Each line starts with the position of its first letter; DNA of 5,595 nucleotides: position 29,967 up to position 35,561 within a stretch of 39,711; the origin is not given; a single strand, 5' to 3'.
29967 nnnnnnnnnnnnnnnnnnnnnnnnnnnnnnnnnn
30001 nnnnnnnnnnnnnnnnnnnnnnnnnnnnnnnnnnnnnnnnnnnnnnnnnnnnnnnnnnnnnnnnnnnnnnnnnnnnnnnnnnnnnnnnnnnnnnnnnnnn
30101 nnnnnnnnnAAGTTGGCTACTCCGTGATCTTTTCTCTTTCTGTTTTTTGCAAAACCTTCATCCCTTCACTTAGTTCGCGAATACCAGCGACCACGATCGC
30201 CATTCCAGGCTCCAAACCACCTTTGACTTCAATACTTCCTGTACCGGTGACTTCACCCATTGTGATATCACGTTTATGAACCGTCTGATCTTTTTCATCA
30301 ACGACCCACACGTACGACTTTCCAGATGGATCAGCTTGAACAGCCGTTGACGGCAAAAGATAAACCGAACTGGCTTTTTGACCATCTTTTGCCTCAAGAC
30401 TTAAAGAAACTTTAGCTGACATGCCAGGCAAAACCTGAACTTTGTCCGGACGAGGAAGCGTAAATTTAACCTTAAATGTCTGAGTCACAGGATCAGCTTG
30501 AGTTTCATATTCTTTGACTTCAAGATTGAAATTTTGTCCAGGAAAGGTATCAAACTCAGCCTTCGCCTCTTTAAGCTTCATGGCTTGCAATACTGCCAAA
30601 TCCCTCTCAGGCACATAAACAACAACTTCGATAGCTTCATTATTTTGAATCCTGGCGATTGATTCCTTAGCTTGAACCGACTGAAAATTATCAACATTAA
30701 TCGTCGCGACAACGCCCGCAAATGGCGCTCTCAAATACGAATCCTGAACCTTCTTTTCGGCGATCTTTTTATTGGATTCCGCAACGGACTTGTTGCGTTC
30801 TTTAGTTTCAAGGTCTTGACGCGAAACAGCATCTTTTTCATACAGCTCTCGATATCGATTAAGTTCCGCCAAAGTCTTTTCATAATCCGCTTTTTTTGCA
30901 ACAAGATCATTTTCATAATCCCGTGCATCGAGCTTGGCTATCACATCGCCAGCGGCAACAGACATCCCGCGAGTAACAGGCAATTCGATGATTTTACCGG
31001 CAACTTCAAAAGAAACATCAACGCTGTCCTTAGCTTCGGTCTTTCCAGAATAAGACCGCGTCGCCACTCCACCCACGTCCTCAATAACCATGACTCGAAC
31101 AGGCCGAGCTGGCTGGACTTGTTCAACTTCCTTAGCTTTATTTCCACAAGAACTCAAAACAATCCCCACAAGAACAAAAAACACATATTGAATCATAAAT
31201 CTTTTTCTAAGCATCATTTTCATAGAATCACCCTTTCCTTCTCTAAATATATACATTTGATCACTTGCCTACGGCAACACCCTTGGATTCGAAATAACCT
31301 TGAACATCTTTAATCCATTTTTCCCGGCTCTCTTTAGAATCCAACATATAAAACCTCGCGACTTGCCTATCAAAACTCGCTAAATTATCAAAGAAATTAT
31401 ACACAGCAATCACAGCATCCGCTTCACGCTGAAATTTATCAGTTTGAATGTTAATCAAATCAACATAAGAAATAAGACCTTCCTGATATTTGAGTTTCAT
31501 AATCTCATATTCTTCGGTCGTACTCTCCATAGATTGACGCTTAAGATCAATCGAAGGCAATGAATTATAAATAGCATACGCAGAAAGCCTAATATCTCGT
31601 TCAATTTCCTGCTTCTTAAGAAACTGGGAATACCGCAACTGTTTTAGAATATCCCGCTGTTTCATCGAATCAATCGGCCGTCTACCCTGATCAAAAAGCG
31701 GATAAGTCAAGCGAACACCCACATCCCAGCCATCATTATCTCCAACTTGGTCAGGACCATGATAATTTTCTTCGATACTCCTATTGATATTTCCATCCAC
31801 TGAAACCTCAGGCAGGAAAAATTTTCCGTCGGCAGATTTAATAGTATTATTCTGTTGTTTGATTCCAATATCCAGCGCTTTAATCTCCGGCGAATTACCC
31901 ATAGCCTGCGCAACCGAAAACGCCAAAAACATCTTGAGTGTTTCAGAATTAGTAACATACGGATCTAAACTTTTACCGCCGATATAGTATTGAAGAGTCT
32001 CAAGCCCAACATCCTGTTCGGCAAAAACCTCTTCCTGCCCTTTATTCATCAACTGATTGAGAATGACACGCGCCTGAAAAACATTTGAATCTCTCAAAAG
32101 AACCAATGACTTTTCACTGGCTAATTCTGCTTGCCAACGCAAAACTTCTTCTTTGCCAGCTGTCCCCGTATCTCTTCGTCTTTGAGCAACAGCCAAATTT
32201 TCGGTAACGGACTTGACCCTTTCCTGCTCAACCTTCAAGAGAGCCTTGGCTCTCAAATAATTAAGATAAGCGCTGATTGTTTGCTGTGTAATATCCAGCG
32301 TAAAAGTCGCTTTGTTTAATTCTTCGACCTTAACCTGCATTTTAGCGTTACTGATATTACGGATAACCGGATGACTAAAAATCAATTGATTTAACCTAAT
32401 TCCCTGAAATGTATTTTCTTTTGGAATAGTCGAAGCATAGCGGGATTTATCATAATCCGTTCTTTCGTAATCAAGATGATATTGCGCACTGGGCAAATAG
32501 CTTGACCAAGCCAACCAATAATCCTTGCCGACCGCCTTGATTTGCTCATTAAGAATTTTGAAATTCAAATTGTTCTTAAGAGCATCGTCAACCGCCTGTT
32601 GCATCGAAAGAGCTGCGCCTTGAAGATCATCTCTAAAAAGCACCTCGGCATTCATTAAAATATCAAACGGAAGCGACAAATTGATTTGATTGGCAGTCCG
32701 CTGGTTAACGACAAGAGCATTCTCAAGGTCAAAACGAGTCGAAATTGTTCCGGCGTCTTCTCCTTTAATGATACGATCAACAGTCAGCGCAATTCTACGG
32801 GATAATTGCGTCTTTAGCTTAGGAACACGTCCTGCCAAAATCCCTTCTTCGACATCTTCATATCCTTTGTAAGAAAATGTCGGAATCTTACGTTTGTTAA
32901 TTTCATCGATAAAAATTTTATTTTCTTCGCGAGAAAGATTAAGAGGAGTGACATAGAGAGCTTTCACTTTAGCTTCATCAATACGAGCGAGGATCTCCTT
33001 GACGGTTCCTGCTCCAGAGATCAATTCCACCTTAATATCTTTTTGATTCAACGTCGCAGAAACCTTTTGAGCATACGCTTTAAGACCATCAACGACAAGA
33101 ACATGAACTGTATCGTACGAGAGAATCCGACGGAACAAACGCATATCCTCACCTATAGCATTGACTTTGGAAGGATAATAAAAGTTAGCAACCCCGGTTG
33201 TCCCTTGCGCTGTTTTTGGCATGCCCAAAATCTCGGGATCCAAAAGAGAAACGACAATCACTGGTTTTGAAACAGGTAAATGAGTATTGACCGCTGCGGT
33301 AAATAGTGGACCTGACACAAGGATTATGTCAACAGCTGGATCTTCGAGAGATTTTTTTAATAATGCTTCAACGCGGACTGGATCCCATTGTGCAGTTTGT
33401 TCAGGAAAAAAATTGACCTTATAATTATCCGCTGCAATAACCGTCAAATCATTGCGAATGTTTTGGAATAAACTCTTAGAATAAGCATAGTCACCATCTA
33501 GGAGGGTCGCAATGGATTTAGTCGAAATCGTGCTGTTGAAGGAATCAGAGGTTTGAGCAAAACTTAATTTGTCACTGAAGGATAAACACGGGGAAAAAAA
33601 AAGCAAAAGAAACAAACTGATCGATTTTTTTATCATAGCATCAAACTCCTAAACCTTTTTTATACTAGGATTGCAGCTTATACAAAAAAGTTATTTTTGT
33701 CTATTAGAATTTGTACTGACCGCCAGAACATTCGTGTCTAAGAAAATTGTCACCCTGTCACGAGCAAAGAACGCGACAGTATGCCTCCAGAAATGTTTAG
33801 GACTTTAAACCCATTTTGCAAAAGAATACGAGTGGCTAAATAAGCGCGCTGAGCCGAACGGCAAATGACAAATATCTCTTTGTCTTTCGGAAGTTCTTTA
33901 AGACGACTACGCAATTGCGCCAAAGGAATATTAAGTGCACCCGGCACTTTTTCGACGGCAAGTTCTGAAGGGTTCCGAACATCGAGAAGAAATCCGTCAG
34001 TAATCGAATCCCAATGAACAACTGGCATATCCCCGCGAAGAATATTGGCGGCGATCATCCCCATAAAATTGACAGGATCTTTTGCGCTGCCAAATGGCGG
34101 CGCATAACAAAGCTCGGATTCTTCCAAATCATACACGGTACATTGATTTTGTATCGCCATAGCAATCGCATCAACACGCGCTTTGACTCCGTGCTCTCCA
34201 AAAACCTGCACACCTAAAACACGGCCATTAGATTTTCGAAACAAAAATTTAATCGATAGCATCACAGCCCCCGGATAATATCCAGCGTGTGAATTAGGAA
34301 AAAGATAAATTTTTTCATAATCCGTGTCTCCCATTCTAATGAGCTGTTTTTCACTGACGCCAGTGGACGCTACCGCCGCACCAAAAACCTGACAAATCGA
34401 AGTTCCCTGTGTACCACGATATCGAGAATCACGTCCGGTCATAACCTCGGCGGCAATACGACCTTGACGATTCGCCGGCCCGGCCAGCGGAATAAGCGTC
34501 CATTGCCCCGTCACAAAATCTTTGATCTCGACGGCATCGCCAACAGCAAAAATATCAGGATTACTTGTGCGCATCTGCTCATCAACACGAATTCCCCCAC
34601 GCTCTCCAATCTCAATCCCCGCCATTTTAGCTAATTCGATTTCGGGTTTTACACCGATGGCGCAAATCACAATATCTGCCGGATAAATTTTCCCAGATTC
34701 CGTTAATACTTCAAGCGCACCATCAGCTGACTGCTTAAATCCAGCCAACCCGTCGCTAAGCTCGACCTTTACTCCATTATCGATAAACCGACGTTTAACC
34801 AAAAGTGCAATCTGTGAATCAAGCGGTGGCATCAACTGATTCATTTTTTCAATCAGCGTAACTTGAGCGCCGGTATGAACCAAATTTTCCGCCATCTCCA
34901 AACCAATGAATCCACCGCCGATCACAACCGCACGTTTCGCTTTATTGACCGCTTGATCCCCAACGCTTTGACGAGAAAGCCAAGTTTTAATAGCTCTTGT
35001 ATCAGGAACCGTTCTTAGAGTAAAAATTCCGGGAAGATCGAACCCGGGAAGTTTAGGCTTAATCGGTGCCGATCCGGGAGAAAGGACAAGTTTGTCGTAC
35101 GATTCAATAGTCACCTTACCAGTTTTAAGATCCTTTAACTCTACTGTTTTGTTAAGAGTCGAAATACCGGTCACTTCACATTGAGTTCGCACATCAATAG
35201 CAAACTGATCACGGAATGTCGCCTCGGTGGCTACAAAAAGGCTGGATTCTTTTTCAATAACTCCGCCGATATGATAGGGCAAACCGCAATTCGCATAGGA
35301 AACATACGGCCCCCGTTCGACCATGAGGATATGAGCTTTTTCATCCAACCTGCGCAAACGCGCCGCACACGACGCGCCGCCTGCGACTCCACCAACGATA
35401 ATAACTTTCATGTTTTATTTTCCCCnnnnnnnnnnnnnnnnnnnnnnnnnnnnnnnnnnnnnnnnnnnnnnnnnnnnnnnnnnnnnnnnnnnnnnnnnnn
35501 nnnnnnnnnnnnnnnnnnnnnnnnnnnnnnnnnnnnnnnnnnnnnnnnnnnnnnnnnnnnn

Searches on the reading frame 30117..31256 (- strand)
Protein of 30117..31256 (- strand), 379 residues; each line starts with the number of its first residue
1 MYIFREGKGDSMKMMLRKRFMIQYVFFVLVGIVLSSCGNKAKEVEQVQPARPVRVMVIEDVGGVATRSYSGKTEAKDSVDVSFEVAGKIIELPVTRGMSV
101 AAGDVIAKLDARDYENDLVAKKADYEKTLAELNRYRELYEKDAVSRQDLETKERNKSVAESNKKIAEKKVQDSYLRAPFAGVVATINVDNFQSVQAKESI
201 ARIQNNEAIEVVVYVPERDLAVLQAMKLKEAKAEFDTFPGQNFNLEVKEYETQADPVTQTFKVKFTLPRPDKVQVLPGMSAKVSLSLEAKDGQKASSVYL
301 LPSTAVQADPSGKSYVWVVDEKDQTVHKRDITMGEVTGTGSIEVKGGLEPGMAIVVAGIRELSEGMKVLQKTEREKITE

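Call 4: search_protein_families(library=pfam, proteins=[window:30117-31256:-])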
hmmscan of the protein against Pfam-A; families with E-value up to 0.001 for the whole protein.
window:30117-31256:- (379 aa): 4 families
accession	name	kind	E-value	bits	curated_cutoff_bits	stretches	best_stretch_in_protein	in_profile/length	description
PF13437.12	HlyD_3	-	6.7e-17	62.6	22.2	1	175-278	2-106/106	HlyD family secretion protein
PF16576.10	HlyD_D23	-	1.2e-16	61.1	30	1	76-281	17-214/214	Barrel-sandwich domain of CusB or HlyD membrane-fusion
PF13533.13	Biotin_lipoyl_2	-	5.4e-08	32.9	29.8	1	81-110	3-32/32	Biotin-lipoyl like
PF00364.28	Biotin_lipoyl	-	1.7e-05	25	22.1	0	76-109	40-73/73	Biotin-requiring enzyme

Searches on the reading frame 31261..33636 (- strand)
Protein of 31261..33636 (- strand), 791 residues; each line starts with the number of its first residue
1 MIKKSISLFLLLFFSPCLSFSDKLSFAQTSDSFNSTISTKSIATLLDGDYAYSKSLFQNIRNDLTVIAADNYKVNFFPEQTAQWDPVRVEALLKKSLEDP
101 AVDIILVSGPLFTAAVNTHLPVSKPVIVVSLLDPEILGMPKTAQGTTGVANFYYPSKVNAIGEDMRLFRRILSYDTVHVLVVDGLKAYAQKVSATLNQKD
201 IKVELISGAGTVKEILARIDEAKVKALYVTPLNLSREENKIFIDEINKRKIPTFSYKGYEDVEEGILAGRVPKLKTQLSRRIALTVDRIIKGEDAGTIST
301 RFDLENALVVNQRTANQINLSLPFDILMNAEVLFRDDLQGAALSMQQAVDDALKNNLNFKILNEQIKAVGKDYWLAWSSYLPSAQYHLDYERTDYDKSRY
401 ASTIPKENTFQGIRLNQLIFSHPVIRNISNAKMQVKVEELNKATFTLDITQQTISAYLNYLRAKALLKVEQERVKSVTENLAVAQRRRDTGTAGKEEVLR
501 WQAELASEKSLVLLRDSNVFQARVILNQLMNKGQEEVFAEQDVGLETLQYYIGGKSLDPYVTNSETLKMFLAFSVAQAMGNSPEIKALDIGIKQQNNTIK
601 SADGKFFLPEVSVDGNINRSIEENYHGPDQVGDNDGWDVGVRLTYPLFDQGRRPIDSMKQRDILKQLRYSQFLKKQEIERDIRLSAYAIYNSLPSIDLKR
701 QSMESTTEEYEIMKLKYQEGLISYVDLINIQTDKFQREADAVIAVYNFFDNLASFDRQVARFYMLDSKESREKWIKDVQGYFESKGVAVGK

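Call 5: search_protein_families(library=pfam, proteins=[window:31261-33636:-])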
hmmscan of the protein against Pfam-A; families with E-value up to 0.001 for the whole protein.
window:31261-33636:- (791 aa): 2 families
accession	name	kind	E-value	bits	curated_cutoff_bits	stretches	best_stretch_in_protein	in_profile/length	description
PF02321.23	OEP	-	2.7e-39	135.4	22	2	574-753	4-180/187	Outer membrane efflux protein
PF04392.18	ABC_sub_bind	-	3.9e-05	23.5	25.9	1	70-330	30-289/293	ABC transporter substrate binding protein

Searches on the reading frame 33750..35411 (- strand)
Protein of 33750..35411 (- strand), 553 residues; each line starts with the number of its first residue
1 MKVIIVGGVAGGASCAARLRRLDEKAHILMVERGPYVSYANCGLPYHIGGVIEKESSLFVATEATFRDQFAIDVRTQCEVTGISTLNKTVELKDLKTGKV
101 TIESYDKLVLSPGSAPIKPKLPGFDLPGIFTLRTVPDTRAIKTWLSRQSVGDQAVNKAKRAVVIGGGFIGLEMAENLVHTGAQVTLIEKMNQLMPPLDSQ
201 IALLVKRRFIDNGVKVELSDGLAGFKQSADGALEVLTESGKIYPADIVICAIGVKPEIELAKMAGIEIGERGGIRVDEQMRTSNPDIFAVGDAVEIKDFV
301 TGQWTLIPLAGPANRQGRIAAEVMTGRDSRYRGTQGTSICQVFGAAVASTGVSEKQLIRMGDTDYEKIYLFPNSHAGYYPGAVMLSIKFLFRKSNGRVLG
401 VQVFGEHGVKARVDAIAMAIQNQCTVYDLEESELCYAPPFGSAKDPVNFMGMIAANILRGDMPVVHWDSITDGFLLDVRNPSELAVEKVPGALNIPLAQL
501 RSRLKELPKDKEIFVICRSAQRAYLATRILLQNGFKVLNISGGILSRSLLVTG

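Call 5: search_protein_families(library=pfam, proteins=[window:33750-35411:-])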
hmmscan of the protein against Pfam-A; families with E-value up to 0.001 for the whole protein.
window:33750-35411:- (553 aa): 10 families
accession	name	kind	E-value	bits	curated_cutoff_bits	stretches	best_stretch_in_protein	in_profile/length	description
PF07992.20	Pyr_redox_2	-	3.7e-63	214.1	26.1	1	1-304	1-278/291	Pyridine nucleotide-disulphide oxidoreductase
PF00070.33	Pyr_redox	-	3.5e-19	69.5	22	1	160-237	1-79/82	Pyridine nucleotide-disulphide oxidoreductase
PF02852.28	Pyr_redox_dim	-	6.4e-13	49.3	25.3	1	342-441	6-103/110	Pyridine nucleotide-disulphide oxidoreductase, dimerisation domain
PF00581.25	Rhodanese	-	7.4e-13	49.3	22.2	1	473-544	12-96/102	Rhodanese-like domain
PF13738.12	Pyr_redox_3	-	5e-10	39.5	30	1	156-291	162-305/305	Pyridine nucleotide-disulphide oxidoreductase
PF13450.12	NAD_binding_8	-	1e-07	32.5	21.9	0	163-192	1-30/68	NAD(P)-binding Rossmann-like domain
PF01266.30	DAO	-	1.7e-06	28.2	27.9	0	161-189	2-30/353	FAD dependent oxidoreductase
PF03486.20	HI0933_like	-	6.3e-06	26.3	50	0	160-193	2-35/244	HI0933-like protein Rossmann domain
PF13241.12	NAD_binding_7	-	3.4e-05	24.8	22.1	1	158-252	7-69/104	Putative NAD(P)-binding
PF13454.12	NAD_binding_9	-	0.00019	21.9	21.8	0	162-191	1-33/155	FAD-NAD(P)-binding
